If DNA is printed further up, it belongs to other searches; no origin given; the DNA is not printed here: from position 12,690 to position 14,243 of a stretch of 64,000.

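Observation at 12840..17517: Tat-exported Gfo/Idh/MocA oxidoreductase followed by a giant HEAT-repeat protein with tandem DUF1080 domains: candidate oxidative (non-hydrolytic) glycoside cleavage unit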

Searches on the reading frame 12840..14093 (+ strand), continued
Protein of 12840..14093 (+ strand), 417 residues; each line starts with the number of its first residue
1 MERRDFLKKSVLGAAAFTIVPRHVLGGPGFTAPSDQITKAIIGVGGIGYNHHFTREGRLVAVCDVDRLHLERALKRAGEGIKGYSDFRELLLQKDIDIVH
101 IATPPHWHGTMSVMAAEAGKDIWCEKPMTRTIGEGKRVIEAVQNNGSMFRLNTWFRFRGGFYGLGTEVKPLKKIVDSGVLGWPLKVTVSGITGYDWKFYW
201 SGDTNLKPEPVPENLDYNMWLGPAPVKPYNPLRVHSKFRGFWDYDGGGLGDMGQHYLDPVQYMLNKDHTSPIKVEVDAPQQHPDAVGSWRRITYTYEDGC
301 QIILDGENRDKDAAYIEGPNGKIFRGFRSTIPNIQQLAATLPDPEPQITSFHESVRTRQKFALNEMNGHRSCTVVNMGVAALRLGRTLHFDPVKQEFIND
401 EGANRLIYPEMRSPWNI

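Call 39: find_homologous_proteins(query=window:12840-14093:+, max_evalue=0.00001)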
Query window:12840-14093:+ (417 aa): 8000 proteins with E <= 0.00001 among 8000 candidates; the best 120 are listed.
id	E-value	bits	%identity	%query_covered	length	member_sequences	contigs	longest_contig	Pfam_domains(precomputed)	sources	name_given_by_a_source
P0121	1.5e-276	936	93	100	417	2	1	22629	PF01408.29,PF19051.6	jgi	jgi:predicted dehydrogenase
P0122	3.7e-276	934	92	100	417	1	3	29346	PF01408.29,PF19051.6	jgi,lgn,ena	-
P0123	6.3e-276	933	92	100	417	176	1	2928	PF01408.29,PF19051.6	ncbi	-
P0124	6.8e-276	933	91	100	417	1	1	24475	PF01408.29,PF19051.6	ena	-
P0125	1.3e-275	932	91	100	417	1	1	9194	PF01408.29,PF19051.6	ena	-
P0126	1.7e-275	932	91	100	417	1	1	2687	PF01408.29,PF19051.6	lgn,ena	-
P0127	4.2e-275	931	92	100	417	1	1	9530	PF01408.29,PF19051.6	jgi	jgi:predicted dehydrogenase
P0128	1.3e-274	929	92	100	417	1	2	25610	PF01408.29,PF19051.6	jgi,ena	-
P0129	2.3e-274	928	92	100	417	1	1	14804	PF01408.29,PF19051.6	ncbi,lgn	ncbi:MAG: Gfo/Idh/MocA family oxidoreductase [Bacteroidota bacterium]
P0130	2.7e-272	922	92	100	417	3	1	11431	PF01408.29,PF19051.6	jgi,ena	-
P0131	2.1e-271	919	90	100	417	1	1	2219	PF01408.29,PF19051.6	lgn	-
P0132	2.8e-270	915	90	100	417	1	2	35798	PF01408.29,PF19051.6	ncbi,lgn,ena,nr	ncbi:MAG: Gfo/Idh/MocA family oxidoreductase [Bacteroidales bacterium]|nr:Gfo/Idh/MocA family oxidor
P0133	6.8e-270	914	90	100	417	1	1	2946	PF01408.29,PF19051.6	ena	-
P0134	9.2e-270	913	90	100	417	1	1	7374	PF01408.29,PF19051.6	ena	-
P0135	1.3e-269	913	90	100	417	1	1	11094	PF01408.29,PF19051.6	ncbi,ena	-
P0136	2.6e-269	912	90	100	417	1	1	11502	PF01408.29,PF19051.6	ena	-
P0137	3.1e-269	911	90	100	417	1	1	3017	PF01408.29,PF19051.6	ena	-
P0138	3.4e-269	911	89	100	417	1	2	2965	PF01408.29,PF19051.6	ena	-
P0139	7.7e-269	910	89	100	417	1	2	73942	PF01408.29,PF19051.6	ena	-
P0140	9.2e-269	910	89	100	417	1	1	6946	PF01408.29,PF19051.6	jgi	-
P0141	1.4e-268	909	90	100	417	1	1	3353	PF01408.29,PF19051.6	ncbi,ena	-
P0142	1.6e-268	909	89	100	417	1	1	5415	PF01408.29,PF19051.6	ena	-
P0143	2.4e-268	908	89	100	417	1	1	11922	PF01408.29,PF19051.6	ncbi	-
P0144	2.4e-268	908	89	100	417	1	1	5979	PF01408.29,PF19051.6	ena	-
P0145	1.1e-267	906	88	100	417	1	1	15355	PF01408.29,PF19051.6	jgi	jgi:predicted dehydrogenase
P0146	1.4e-267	906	88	100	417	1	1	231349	PF01408.29,PF19051.6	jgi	jgi:myo-inositol 2-dehydrogenase/D-chiro-inositol 1-dehydrogenase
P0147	1.5e-267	906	88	100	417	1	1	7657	PF01408.29,PF19051.6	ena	-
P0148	2.5e-267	905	88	100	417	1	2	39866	PF01408.29,PF19051.6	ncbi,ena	-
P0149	2.6e-267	905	89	100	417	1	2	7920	PF01408.29,PF19051.6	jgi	jgi:myo-inositol 2-dehydrogenase/D-chiro-inositol 1-dehydrogenase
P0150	4.1e-267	904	88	100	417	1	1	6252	PF01408.29,PF19051.6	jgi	jgi:predicted dehydrogenase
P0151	5.4e-267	904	88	100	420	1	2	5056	PF01408.29,PF19051.6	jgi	-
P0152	9.9e-267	903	89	100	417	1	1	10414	PF01408.29,PF19051.6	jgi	-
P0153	1.0e-266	903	88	100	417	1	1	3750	PF01408.29,PF19051.6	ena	-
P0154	1.4e-266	903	88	100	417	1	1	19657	PF01408.29,PF19051.6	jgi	jgi:myo-inositol 2-dehydrogenase/D-chiro-inositol 1-dehydrogenase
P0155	1.9e-266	902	88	100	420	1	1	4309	PF01408.29,PF19051.6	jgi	-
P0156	2.5e-266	902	88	100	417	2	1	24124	PF01408.29,PF19051.6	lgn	-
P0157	3.6e-266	901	88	100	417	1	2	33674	PF01408.29,PF19051.6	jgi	jgi:myo-inositol 2-dehydrogenase/D-chiro-inositol 1-dehydrogenase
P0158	3.7e-266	901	88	100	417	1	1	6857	PF01408.29,PF19051.6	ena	-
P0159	4.8e-266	901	88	100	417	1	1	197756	PF01408.29,PF19051.6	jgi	jgi:myo-inositol 2-dehydrogenase/D-chiro-inositol 1-dehydrogenase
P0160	5.8e-266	901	88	100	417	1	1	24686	PF01408.29,PF19051.6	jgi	-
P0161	8.8e-266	900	88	100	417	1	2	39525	PF01408.29,PF19051.6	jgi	jgi:myo-inositol 2-dehydrogenase/D-chiro-inositol 1-dehydrogenase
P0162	2.4e-265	899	88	100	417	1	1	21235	PF01408.29,PF19051.6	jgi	jgi:myo-inositol 2-dehydrogenase/D-chiro-inositol 1-dehydrogenase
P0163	1.0e-264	897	88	100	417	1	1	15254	PF01408.29,PF19051.6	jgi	-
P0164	2.3e-264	895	88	100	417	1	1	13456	PF01408.29,PF19051.6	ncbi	-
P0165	3.0e-264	895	88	100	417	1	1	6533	PF01408.29,PF19051.6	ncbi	-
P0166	3.5e-261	885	87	100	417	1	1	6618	PF01408.29,PF19051.6,PF22725.2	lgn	-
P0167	7.7e-254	861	84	100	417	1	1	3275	PF01408.29,PF19051.6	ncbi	-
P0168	3.9e-248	842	83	100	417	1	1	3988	PF01408.29,PF19051.6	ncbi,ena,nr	ncbi:MAG: Gfo/Idh/MocA family oxidoreductase [Bacteroidales bacterium]|nr:Gfo/Idh/MocA family oxidor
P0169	6.0e-248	841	82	100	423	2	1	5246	PF01408.29,PF19051.6,PF22725.2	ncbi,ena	-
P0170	6.2e-247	838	81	100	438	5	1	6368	PF01408.29,PF19051.6,PF22725.2,PF02894.23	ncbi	ncbi:Gfo/Idh/MocA family oxidoreductase [Marinilabilia sp.]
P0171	2.2e-244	830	82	100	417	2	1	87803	PF01408.29,PF19051.6,PF22725.2,PF02894.23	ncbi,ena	-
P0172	2.4e-244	829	81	100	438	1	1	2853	PF01408.29,PF19051.6,PF22725.2,PF02894.23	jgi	-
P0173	1.8e-243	826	81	100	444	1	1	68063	PF01408.29,PF19051.6,PF22725.2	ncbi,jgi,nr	ncbi:MAG: Gfo/Idh/MocA family oxidoreductase [Chlorobi bacterium]|nr:Gfo/Idh/MocA family oxidoreduct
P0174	7.4e-242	821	81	100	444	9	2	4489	PF01408.29,PF19051.6,PF22725.2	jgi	jgi:predicted dehydrogenase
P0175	9.8e-242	821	80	100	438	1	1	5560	PF01408.29,PF19051.6,PF22725.2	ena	-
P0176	3.8e-241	819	78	100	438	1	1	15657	PF01408.29,PF19051.6,PF22725.2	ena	-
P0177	4.7e-241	819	81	100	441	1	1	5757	PF01408.29,PF19051.6,PF22725.2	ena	-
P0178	5.1e-241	818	80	100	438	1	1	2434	PF01408.29,PF19051.6,PF22725.2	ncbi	-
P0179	9.7e-241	818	78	100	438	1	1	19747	PF01408.29,PF19051.6,PF22725.2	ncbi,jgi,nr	ncbi:MAG: Gfo/Idh/MocA family oxidoreductase [Carboxylicivirga sp.]|jgi:predicted dehydrogenase|nr:G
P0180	1.1e-240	817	78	100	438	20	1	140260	PF01408.29,PF19051.6,PF22725.2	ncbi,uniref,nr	ncbi:Gfo/Idh/MocA family oxidoreductase [Carboxylicivirga sediminis]|uniref:Gfo/Idh/MocA family oxid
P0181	2.0e-238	810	79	100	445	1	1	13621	PF01408.29,PF19051.6,PF22725.2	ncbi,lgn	-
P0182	2.2e-238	810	79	100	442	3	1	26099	PF01408.29,PF19051.6,PF22725.2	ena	-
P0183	1.1e-236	804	79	100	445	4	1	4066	PF01408.29,PF19051.6,PF22725.2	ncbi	-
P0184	4.6e-235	799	78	100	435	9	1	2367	PF01408.29,PF19051.6,PF22725.2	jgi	jgi:myo-inositol 2-dehydrogenase/D-chiro-inositol 1-dehydrogenase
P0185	8.9e-235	798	79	100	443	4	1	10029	PF01408.29,PF19051.6,PF22725.2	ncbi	-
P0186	2.0e-233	793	90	86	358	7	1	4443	PF01408.29,PF19051.6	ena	-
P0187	1.9e-231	787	77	100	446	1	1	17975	PF01408.29,PF19051.6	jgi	jgi:myo-inositol 2-dehydrogenase / D-chiro-inositol 1-dehydrogenase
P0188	6.9e-231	785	77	100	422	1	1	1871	PF01408.29,PF19051.6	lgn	-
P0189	1.5e-229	781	77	100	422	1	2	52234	PF01408.29,PF19051.6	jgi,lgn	-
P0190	1.7e-229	780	76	100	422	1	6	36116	PF01408.29,PF19051.6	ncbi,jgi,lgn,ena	jgi:predicted dehydrogenase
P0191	2.2e-229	780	77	100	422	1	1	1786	PF01408.29,PF19051.6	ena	-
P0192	9.7e-229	778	76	100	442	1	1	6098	PF01408.29,PF19051.6,PF22725.2,PF02894.23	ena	-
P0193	4.3e-227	773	76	100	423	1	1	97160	PF01408.29,PF19051.6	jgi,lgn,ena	-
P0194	1.5e-226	771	76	100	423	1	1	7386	PF01408.29,PF19051.6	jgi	jgi:myo-inositol 2-dehydrogenase/D-chiro-inositol 1-dehydrogenase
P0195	2.1e-226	770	76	100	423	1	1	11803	PF01408.29,PF19051.6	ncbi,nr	ncbi:MAG: Gfo/Idh/MocA family oxidoreductase [Bacteroidales bacterium]|nr:Gfo/Idh/MocA family oxidor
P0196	2.4e-226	770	79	98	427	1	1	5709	PF01408.29,PF19051.6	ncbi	-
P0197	5.5e-226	769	77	100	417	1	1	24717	PF01408.29,PF19051.6,PF22725.2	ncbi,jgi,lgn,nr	ncbi:MAG: Gfo/Idh/MocA family oxidoreductase [Prolixibacteraceae bacterium]|jgi:predicted dehydrogen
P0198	9.1e-226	768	76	100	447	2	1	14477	PF01408.29,PF19051.6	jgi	jgi:predicted dehydrogenase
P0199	3.6e-225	766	77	100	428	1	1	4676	PF01408.29,PF19051.6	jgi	jgi:myo-inositol 2-dehydrogenase/D-chiro-inositol 1-dehydrogenase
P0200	4.0e-225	766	76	100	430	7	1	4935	PF01408.29,PF19051.6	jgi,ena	-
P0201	4.2e-225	766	77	100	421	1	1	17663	PF01408.29,PF19051.6,PF22725.2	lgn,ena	-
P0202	6.4e-225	765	76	100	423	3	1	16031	PF01408.29,PF19051.6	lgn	-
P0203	8.4e-225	765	76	100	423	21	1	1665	PF01408.29,PF19051.6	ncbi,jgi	ncbi:MAG: Gfo/Idh/MocA family oxidoreductase [Saprospiraceae bacterium]|jgi:predicted dehydrogenase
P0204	1.4e-224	764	76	100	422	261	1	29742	PF01408.29,PF19051.6,PF22725.2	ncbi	-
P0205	1.8e-224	764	76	100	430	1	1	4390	PF01408.29,PF19051.6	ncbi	-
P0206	2.0e-224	764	76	100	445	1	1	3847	PF01408.29,PF19051.6,PF22725.2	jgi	-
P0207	2.7e-224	763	77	100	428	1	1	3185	PF01408.29,PF19051.6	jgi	jgi:myo-inositol 2-dehydrogenase/D-chiro-inositol 1-dehydrogenase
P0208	2.7e-224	763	77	100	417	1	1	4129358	PF01408.29,PF19051.6,PF22725.2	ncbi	-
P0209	2.9e-224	763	76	100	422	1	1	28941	PF01408.29,PF19051.6,PF22725.2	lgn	-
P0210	3.7e-224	763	76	100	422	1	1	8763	PF01408.29,PF19051.6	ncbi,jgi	-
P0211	3.8e-224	763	76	100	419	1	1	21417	PF01408.29,PF19051.6,PF22725.2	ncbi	-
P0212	5.4e-224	762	76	100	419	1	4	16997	PF01408.29,PF19051.6,PF22725.2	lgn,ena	-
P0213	6.9e-224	762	77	100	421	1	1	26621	PF01408.29,PF19051.6,PF22725.2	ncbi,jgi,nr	ncbi:MAG: Gfo/Idh/MocA family oxidoreductase [Marinilabiliaceae bacterium]|jgi:predicted dehydrogena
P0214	8.8e-224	762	75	100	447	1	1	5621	PF01408.29,PF19051.6,PF22725.2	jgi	jgi:myo-inositol 2-dehydrogenase/D-chiro-inositol 1-dehydrogenase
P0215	1.1e-223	761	75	100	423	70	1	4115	PF01408.29,PF19051.6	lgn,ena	-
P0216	1.1e-223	761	76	100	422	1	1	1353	PF01408.29,PF19051.6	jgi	-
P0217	1.2e-223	761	76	100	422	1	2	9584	PF01408.29,PF19051.6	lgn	-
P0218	1.3e-223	761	75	100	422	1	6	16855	PF01408.29,PF19051.6,PF22725.2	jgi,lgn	jgi:predicted dehydrogenase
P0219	1.6e-223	761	75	100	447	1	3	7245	PF01408.29,PF19051.6,PF22725.2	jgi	jgi:myo-inositol 2-dehydrogenase/D-chiro-inositol 1-dehydrogenase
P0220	1.7e-223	761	76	100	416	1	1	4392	PF01408.29,PF19051.6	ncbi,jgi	jgi:myo-inositol 2-dehydrogenase/D-chiro-inositol 1-dehydrogenase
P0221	1.7e-223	761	76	100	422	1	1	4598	PF01408.29,PF19051.6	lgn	-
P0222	3.2e-223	760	76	100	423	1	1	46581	PF01408.29,PF19051.6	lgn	-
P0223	3.3e-223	760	75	100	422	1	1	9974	PF01408.29,PF19051.6,PF22725.2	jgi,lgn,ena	jgi:predicted dehydrogenase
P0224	3.5e-223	760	77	100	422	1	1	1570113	PF01408.29,PF19051.6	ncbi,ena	-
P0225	4.1e-223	759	76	100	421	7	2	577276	PF01408.29,PF19051.6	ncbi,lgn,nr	ncbi:MAG: Gfo/Idh/MocA family oxidoreductase [Bacteroidales bacterium]|nr:Gfo/Idh/MocA family oxidor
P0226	5.0e-223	759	76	100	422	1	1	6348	PF01408.29,PF19051.6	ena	-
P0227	5.5e-223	759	74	100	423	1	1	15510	PF01408.29,PF19051.6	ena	-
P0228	5.7e-223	759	75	100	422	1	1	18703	PF01408.29,PF19051.6,PF22725.2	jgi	jgi:predicted dehydrogenase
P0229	5.8e-223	759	76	100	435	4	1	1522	PF01408.29,PF19051.6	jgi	jgi:myo-inositol 2-dehydrogenase / D-chiro-inositol 1-dehydrogenase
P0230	6.7e-223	759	76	100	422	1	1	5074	PF01408.29,PF19051.6,PF22725.2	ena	-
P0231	8.0e-223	758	75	100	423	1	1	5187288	PF01408.29,PF19051.6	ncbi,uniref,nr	ncbi:Gfo/Idh/MocA family oxidoreductase [Halosquirtibacter xylanolyticus]|uniref:Gfo/Idh/MocA family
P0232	1.0e-222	758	75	100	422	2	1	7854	PF01408.29,PF19051.6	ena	-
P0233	1.1e-222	758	75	100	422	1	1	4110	PF01408.29,PF19051.6,PF22725.2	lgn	-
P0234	1.1e-222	758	74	100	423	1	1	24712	PF01408.29,PF19051.6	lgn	-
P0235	1.1e-222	758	76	100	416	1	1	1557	PF01408.29,PF19051.6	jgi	jgi:predicted dehydrogenase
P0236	1.3e-222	758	76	100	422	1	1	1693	PF01408.29,PF19051.6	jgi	jgi:predicted dehydrogenase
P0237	1.3e-222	758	76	100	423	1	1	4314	PF01408.29,PF19051.6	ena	-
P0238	1.4e-222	758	75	100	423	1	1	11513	PF01408.29,PF19051.6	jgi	jgi:predicted dehydrogenase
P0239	1.5e-222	758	75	100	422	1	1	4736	PF01408.29,PF19051.6,PF22725.2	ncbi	-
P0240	2.0e-222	757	76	100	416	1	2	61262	PF01408.29,PF19051.6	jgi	jgi:predicted dehydrogenase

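Call 40: find_encoding_contigs(protein=P0180, flank=6000, max_places=2)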
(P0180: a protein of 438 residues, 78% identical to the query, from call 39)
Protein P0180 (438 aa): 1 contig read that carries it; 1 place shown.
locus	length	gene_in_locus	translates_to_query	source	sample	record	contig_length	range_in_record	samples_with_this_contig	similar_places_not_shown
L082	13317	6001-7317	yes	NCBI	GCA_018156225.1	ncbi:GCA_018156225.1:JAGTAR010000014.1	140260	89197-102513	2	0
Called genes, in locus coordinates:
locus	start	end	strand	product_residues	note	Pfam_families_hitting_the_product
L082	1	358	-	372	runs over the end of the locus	PF13506:Glyco_transf_21, PF00535:Glycos_transf_2, PF10111:Glyco_tranf_2_2, PF13641:Glyco_tranf_2_3, PF13632:Glyco_trans_2_3 (weak)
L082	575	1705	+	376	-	PF01702:TGT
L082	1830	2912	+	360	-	PF03739:LptF_LptG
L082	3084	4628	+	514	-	PF01039:Carboxyl_trans, PF03255:ACCA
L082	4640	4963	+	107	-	PF00364:Biotin_lipoyl, PF25973:BSH_CzcB (faint), PF25917:BSH_RND (weak), PF25984:BSH_YknX (weak)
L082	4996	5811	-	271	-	PF00288:GHMP_kinases_N, PF08544:GHMP_kinases_C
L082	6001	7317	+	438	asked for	PF01408:GFO_IDH_MocA, PF19051:GFO_IDH_MocA_C2, PF22725:GFO_IDH_MocA_C3 (faint)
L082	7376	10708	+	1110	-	PF13646:HEAT_2 (faint), PF06439:3keto-disac_hyd, PF20407:DUF1583_N (faint), PF06439:3keto-disac_hyd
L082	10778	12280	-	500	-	PF01408:GFO_IDH_MocA, PF02894:GFO_IDH_MocA_C, PF22725:GFO_IDH_MocA_C3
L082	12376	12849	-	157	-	PF07681:DoxX (weak)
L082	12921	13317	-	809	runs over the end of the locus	PF13385:Laminin_G_3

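Call 41: find_encoding_contigs(protein=P0231, flank=6000, max_places=2)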
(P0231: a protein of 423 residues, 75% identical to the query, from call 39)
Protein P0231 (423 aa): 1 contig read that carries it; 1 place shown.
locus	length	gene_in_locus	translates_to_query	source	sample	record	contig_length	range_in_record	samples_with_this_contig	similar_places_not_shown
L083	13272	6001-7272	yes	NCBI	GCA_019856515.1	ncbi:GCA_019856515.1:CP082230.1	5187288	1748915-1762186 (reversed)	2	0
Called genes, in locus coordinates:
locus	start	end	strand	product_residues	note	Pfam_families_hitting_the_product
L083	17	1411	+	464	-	PF00884:Sulfatase, PF01663:Phosphodiest, PF16347:SGSH_C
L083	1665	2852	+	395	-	PF00704:Glyco_hydro_18, PF23916:TIM-barrel_EndoS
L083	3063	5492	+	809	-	PF13385:Laminin_G_3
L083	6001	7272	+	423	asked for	PF01408:GFO_IDH_MocA, PF19051:GFO_IDH_MocA_C2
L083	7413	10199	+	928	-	PF02985:HEAT (faint), PF13646:HEAT_2, PF06439:3keto-disac_hyd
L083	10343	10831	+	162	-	-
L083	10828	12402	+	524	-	PF01408:GFO_IDH_MocA, PF22725:GFO_IDH_MocA_C3 (faint)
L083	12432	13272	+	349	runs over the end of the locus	PF01408:GFO_IDH_MocA, PF22725:GFO_IDH_MocA_C3, PF02894:GFO_IDH_MocA_C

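Call 42: find_encoding_contigs(protein=P0173, flank=6000, max_places=2)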
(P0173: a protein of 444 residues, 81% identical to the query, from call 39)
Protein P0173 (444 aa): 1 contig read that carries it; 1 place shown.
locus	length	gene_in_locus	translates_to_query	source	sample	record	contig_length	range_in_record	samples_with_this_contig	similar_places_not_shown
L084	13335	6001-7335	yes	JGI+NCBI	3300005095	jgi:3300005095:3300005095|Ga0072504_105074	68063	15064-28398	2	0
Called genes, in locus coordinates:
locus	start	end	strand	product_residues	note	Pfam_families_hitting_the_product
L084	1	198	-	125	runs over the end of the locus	-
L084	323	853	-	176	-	-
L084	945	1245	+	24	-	-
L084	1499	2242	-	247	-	PF00881:Nitroreductase, PF14512:TM1586_NiRdase (faint)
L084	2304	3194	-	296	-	PF00701:DHDPS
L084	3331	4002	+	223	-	-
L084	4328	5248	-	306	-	PF01745:IPT, PF01715:IPPT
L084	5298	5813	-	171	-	PF07929:PRiA4_ORF3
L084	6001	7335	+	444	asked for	PF01408:GFO_IDH_MocA, PF19051:GFO_IDH_MocA_C2, PF22725:GFO_IDH_MocA_C3 (faint)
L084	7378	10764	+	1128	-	PF20407:DUF1583_N (faint), PF13646:HEAT_2 (weak), PF06439:3keto-disac_hyd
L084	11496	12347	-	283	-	PF01261:AP_endonuc_2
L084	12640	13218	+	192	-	PF00085:Thioredoxin (weak), PF00462:Glutaredoxin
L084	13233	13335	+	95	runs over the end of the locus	PF00166:Cpn10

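Call 72: predict_structure(alignment_id=A3)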
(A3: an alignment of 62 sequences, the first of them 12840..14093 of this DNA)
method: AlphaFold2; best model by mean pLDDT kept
length: 417 residues; sequences in the alignment: 62
mean_pLDDT: 78.6   pTM: 0.81
mean pLDDT of the five models: 78.6, 75.8, 75.2, 75.2, 73.9
residues with pLDDT >= 90: 152; 70-90: 153; 50-70: 64; < 50: 48
segments of 3 or more residues with pLDDT < 50: 1-29, 191-198, 239-243, 364-367
pLDDT, mean of each block of 10 residues (from residue 1): 42 35 42 77 89 89 95 94 95 94 84 93 81 88 88 59 76 93 86 47 71 85 63 61 57 78 86 90 70 95 80 82 91 95 79 82 55 86 93 95 89 72
secondary structure, 60 per line:
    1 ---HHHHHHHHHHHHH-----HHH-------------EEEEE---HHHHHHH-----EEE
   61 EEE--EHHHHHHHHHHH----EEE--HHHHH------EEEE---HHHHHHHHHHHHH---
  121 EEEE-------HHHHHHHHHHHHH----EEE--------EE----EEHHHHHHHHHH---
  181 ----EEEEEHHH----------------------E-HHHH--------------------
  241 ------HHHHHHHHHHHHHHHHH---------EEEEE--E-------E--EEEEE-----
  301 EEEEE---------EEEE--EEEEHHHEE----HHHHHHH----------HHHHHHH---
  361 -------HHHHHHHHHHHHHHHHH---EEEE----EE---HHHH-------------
elements in order: H4-16 E38-42 H46-52 E58-63 H67-77 E82-84 H87-91 E98-101 H105-117 E121-124 H132-144 E149-151 H168-177 E185-189 H217-220 H247-263 E273-277 E291-295 E301-305 E315-318 E321-324 H334-340 H351-357 H368-384 E388-391 H401-404
